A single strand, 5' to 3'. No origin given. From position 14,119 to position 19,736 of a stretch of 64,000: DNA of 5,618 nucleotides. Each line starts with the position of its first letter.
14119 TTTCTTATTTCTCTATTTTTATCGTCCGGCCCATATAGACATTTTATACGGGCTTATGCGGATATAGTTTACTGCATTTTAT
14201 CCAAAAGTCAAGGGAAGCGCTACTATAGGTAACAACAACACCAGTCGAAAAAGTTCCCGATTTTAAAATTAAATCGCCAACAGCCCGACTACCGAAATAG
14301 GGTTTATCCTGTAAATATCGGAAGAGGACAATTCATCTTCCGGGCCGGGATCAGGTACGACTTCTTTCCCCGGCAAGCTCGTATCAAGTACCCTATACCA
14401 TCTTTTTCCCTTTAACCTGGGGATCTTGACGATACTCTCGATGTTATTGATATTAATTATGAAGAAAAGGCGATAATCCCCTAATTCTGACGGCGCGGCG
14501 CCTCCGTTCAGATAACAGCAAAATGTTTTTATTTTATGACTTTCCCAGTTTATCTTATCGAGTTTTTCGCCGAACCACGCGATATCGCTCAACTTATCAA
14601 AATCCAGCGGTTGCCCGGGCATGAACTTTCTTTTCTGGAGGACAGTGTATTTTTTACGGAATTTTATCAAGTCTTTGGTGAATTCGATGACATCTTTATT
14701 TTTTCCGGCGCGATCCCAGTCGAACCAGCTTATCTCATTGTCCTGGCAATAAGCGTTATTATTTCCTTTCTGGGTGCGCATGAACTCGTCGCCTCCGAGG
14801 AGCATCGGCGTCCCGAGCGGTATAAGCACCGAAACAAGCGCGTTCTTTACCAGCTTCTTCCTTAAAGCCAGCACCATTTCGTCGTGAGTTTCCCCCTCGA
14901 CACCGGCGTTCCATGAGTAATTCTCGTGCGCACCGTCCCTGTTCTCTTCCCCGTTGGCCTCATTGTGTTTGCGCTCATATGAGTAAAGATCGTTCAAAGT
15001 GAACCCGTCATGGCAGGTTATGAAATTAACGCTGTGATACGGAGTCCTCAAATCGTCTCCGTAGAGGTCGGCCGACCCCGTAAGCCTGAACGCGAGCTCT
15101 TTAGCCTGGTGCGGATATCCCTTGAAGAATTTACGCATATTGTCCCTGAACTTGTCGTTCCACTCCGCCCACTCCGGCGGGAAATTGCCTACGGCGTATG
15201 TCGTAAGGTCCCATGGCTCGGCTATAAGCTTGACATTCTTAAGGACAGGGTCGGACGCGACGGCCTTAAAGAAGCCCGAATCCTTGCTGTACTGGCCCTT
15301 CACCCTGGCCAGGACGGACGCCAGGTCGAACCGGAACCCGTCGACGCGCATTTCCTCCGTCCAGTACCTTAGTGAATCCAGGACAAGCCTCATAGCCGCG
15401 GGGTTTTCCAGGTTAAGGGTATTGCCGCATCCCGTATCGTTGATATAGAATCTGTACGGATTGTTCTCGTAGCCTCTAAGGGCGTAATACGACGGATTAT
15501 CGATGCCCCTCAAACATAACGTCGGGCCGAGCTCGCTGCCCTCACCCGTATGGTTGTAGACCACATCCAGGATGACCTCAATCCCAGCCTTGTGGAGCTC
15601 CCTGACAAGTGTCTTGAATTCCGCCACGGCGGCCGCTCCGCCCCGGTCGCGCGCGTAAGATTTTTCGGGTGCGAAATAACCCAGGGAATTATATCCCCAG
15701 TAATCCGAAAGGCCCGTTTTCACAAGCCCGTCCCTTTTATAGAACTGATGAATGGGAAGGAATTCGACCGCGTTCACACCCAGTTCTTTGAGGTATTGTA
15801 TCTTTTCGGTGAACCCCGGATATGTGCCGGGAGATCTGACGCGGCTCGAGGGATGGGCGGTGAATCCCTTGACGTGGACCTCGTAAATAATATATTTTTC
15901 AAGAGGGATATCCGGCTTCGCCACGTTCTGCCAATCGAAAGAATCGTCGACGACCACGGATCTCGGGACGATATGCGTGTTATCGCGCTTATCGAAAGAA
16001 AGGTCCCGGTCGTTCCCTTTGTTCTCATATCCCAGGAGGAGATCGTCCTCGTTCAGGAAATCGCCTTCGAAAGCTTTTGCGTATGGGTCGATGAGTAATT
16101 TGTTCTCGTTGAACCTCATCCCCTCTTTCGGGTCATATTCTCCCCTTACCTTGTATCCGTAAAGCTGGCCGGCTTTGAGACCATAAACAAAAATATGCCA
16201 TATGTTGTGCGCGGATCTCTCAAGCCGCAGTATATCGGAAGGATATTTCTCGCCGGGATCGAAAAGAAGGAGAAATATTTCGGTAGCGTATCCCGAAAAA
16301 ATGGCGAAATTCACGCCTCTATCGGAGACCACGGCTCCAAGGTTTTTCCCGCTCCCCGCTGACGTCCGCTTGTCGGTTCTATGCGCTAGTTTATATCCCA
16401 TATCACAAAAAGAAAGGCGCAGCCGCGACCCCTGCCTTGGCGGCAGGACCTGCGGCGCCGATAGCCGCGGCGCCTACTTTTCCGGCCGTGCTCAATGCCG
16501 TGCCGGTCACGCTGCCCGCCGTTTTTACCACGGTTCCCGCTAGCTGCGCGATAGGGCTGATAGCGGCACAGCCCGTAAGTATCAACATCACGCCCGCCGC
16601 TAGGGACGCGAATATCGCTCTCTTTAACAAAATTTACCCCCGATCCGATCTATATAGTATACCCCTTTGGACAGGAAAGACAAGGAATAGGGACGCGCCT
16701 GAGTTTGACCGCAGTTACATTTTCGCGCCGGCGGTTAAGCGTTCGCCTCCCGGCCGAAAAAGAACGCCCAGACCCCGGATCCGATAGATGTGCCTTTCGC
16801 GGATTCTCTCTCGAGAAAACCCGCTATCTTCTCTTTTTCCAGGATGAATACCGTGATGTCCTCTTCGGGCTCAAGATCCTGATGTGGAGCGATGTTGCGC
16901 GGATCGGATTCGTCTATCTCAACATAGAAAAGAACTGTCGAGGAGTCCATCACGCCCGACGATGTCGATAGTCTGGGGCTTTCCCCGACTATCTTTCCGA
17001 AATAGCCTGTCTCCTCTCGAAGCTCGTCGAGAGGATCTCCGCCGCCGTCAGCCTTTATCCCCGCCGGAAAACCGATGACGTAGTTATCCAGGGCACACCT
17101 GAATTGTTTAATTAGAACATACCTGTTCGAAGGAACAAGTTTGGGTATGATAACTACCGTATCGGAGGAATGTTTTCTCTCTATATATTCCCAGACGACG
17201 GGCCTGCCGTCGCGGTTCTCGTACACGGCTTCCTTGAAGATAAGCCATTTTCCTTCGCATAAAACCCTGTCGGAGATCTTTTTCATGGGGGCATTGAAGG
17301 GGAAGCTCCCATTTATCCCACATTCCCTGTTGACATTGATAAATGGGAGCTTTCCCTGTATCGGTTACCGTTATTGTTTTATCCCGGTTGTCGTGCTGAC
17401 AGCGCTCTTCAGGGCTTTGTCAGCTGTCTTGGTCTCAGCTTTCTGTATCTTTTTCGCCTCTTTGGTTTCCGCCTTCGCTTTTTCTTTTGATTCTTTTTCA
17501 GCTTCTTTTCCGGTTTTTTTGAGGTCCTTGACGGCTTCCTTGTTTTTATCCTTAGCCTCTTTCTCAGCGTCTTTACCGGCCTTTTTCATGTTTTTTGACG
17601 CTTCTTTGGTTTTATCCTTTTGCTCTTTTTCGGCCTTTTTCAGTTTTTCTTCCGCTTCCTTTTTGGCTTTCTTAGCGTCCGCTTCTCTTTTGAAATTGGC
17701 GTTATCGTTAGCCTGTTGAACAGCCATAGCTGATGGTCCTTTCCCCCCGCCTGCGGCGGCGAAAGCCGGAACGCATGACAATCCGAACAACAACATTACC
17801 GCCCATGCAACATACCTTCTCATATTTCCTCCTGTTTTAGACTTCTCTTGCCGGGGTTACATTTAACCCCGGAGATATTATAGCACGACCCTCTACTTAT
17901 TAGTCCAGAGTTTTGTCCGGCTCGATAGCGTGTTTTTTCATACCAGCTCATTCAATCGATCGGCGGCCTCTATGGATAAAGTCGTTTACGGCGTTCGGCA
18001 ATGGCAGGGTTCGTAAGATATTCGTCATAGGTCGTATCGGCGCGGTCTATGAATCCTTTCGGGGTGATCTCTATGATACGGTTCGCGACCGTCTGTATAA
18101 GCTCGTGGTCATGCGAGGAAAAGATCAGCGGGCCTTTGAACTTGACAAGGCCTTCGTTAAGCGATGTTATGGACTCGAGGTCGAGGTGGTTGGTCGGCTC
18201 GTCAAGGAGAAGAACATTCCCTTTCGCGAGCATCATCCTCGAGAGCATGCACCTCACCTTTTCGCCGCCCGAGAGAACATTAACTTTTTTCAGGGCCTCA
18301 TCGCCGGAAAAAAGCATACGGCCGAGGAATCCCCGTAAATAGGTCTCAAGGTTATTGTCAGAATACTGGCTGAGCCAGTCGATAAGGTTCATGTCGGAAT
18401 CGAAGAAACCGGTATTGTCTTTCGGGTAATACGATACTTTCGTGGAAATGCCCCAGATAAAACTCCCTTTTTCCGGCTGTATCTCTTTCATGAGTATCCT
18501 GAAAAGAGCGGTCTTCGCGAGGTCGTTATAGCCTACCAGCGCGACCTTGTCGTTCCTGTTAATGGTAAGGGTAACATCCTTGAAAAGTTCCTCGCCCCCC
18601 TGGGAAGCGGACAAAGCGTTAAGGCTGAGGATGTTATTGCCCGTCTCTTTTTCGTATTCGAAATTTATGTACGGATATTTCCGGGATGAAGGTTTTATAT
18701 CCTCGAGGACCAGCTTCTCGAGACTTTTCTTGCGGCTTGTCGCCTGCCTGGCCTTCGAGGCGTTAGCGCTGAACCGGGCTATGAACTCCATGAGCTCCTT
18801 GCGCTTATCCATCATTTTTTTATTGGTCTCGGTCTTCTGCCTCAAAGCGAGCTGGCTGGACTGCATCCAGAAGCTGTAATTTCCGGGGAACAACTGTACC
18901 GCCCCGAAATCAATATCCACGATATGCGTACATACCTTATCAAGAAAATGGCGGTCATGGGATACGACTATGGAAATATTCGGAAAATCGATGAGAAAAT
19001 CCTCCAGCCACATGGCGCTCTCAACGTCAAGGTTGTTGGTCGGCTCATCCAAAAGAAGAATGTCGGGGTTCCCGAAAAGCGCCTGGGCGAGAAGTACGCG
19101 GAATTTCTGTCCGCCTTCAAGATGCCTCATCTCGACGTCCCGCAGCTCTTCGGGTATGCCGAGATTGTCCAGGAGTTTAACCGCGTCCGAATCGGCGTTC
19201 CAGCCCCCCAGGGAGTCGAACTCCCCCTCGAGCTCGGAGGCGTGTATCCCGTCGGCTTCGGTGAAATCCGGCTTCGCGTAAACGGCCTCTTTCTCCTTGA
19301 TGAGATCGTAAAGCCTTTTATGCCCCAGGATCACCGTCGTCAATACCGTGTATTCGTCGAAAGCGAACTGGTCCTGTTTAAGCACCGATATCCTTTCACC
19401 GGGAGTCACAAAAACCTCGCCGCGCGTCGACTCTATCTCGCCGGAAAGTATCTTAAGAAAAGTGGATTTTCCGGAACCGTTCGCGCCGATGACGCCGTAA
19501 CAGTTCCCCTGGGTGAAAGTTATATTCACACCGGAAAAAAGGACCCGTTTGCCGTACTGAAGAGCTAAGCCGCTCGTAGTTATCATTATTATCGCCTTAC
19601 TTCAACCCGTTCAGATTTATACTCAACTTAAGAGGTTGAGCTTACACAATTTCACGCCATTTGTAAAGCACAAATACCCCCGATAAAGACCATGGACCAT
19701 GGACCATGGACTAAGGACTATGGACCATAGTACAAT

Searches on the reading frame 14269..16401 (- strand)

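Call 99: search_protein_families(library=pfam, proteins=[window:14269-16401:-], max_evalue=0.00001)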
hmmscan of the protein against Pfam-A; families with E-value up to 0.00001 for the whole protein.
window:14269-16401:- (710 aa): 2 families
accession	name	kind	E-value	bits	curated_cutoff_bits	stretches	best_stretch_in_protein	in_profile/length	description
PF00128.31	Alpha-amylase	-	1.5e-18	67.7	22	1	188-287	15-94/446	Alpha amylase, catalytic domain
PF02922.24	CBM_48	-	3.7e-14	53.2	22.4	1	21-108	2-83/83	Carbohydrate-binding module 48 (Isoamylase N-terminal domain)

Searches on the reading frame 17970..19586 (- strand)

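Call 99: search_protein_families(library=pfam, proteins=[window:17970-19586:-], max_evalue=0.00001)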
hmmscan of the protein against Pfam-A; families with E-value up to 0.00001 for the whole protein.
window:17970-19586:- (538 aa): 3 families
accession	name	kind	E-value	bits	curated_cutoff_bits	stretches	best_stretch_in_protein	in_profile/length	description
PF00005.33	ABC_tran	-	2.4e-42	145.3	25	2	18-184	2-137/137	ABC transporter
PF12848.13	ABC_tran_Xtn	-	7.7e-21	74.4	25.9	1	223-309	1-85/85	ABC transporter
PF13304.12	AAA_21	-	7.9e-10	39.7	27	0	30-79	2-63/304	AAA domain, putative AbiEii toxin, Type IV TA system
